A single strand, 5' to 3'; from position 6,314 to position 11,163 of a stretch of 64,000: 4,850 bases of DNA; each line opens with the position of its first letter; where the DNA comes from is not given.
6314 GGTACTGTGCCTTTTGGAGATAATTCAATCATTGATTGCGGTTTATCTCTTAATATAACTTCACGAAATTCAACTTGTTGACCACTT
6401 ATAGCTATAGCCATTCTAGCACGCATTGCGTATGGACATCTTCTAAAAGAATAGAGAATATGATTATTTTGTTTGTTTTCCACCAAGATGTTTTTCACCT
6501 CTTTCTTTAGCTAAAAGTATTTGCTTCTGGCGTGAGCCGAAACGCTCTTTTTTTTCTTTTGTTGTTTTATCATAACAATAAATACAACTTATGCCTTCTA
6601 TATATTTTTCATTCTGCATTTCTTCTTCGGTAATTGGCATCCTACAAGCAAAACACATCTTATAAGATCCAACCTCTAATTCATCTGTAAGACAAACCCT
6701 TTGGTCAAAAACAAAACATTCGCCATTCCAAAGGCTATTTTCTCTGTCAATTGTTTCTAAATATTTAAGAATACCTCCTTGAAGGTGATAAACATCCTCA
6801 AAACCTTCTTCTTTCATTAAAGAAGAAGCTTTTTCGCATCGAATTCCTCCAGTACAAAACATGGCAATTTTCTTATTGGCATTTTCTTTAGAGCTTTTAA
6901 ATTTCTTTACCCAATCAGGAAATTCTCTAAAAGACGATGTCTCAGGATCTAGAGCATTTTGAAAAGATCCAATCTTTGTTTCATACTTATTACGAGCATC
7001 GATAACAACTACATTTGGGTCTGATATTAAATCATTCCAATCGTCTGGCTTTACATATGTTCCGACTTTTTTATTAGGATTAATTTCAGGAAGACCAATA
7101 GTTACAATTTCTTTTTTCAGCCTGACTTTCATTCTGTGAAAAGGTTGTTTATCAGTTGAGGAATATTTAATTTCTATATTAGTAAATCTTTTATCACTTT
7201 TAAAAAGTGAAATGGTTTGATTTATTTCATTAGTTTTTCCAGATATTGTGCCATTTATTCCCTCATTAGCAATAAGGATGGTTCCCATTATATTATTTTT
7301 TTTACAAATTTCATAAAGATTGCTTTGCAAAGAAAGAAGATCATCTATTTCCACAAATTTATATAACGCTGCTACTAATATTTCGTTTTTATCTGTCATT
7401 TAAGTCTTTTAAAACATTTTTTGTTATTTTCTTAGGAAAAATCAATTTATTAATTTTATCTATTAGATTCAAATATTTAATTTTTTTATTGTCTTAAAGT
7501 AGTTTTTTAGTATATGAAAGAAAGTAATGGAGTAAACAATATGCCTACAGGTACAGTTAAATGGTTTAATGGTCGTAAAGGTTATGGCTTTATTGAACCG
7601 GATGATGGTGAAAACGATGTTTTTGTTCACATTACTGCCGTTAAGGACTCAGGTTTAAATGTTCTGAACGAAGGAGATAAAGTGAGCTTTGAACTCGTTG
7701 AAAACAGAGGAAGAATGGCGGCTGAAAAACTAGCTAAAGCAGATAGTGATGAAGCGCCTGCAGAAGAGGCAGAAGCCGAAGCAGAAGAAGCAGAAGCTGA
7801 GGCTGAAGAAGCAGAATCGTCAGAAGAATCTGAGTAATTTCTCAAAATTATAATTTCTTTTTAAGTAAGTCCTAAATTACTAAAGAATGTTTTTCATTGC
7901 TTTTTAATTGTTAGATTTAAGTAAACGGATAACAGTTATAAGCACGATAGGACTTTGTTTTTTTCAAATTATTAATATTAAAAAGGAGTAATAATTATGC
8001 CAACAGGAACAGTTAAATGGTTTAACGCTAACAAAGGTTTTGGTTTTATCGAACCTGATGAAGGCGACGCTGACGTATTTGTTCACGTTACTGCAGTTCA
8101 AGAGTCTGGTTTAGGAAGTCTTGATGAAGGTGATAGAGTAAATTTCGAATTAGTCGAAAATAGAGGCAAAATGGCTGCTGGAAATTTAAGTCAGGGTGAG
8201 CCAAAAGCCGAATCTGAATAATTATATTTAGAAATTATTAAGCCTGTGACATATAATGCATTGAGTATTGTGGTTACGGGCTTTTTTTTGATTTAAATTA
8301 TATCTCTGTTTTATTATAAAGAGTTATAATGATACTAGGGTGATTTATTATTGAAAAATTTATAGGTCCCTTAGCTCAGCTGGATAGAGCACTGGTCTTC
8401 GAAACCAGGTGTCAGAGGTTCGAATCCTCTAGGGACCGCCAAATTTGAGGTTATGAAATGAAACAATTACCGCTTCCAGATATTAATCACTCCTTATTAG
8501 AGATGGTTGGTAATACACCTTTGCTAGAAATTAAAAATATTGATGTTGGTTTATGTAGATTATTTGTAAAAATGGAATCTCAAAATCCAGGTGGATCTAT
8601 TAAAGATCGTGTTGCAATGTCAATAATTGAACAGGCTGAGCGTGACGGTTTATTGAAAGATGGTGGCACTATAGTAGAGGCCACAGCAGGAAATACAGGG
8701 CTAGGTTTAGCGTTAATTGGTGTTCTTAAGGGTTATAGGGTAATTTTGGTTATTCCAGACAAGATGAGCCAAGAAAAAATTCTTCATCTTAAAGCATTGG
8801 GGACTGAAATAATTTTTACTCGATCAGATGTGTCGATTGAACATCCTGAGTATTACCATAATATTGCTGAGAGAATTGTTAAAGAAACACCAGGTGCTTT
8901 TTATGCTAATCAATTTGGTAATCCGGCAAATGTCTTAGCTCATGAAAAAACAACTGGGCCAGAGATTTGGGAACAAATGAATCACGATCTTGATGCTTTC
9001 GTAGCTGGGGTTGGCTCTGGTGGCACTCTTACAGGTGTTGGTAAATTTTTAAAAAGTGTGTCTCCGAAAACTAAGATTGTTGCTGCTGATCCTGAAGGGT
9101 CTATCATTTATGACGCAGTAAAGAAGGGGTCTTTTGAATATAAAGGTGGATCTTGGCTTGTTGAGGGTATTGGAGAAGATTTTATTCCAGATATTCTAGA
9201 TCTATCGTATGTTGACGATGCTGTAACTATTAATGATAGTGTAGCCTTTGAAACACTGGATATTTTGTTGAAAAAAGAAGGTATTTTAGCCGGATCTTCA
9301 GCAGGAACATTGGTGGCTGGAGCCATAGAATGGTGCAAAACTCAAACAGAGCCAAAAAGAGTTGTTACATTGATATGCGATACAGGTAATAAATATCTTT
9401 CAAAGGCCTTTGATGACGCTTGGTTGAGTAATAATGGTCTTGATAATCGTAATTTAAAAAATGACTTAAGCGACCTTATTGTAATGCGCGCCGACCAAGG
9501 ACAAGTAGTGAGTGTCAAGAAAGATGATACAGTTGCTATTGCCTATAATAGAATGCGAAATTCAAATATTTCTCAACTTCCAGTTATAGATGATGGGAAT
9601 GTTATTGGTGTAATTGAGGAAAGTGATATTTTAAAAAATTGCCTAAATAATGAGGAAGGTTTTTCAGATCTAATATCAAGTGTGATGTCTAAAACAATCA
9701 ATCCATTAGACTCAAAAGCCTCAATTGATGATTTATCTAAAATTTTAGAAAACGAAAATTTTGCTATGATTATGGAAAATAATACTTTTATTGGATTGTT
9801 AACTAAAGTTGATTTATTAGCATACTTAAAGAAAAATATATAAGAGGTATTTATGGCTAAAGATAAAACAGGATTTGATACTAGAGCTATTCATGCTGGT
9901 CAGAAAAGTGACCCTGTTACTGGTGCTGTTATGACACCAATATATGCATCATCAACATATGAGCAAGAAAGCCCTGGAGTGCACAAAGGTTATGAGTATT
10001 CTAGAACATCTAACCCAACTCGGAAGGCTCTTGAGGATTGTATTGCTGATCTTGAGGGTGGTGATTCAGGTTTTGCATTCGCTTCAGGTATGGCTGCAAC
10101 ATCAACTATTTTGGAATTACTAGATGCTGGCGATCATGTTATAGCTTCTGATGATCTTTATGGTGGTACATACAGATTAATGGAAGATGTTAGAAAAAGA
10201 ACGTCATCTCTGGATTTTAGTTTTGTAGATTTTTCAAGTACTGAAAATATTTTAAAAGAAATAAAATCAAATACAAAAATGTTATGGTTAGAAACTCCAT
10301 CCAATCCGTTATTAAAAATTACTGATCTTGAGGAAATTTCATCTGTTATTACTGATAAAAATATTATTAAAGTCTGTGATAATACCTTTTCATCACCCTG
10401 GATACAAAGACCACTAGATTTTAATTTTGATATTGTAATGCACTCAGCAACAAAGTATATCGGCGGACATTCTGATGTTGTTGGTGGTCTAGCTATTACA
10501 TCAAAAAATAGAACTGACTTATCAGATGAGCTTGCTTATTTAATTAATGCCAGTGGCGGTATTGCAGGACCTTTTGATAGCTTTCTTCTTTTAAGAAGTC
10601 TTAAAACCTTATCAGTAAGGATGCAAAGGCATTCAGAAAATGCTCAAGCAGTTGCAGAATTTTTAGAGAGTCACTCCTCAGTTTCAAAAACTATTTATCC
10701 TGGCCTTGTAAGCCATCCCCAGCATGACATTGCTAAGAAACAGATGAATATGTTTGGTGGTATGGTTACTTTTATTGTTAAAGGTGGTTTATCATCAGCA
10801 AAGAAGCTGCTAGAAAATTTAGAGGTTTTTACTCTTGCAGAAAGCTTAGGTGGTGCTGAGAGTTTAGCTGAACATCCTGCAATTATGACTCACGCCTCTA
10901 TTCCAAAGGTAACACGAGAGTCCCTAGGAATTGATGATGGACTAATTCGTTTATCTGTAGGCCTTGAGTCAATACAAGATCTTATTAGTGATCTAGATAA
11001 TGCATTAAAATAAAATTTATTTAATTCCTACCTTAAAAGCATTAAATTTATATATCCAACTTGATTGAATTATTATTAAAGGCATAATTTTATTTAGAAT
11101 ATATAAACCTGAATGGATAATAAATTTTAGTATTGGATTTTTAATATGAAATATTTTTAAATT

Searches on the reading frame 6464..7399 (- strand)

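Call 56: search_protein_families(library=pfam, proteins=[window:6464-7399:-], max_evalue=0.00001)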
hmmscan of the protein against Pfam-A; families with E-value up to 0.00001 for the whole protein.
window:6464-7399:- (311 aa): 2 families
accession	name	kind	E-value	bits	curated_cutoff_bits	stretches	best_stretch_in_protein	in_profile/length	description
PF17773.7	UPF0176_N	-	3e-31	108.1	26.2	1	8-98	2-92/92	UPF0176 acylphosphatase like domain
PF00581.25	Rhodanese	-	2.1e-10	41.4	22.2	1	118-214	2-100/102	Rhodanese-like domain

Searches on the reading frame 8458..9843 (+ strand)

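Call 29: search_protein_families(library=pfam, proteins=[window:8458-9843:+], max_evalue=0.00001)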
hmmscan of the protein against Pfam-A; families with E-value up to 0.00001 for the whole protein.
window:8458-9843:+ (461 aa): 2 families
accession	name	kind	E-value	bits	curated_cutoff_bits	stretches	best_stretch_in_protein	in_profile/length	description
PF00291.31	PALP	-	2.9e-74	250.5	35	1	16-308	4-295/295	Pyridoxal-phosphate dependent enzyme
PF00571.33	CBS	-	4.3e-18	65.8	24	1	349-394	8-54/57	CBS domain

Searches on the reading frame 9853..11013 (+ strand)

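Call 29: search_protein_families(library=pfam, proteins=[window:9853-11013:+], max_evalue=0.00001)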
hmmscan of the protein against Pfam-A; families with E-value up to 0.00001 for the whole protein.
window:9853-11013:+ (386 aa): 1 family
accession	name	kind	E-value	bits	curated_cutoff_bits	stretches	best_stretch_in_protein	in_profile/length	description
PF01053.26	Cys_Met_Meta_PP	-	2e-150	501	27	1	9-386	1-381/381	Cys/Met metabolism PLP-dependent enzyme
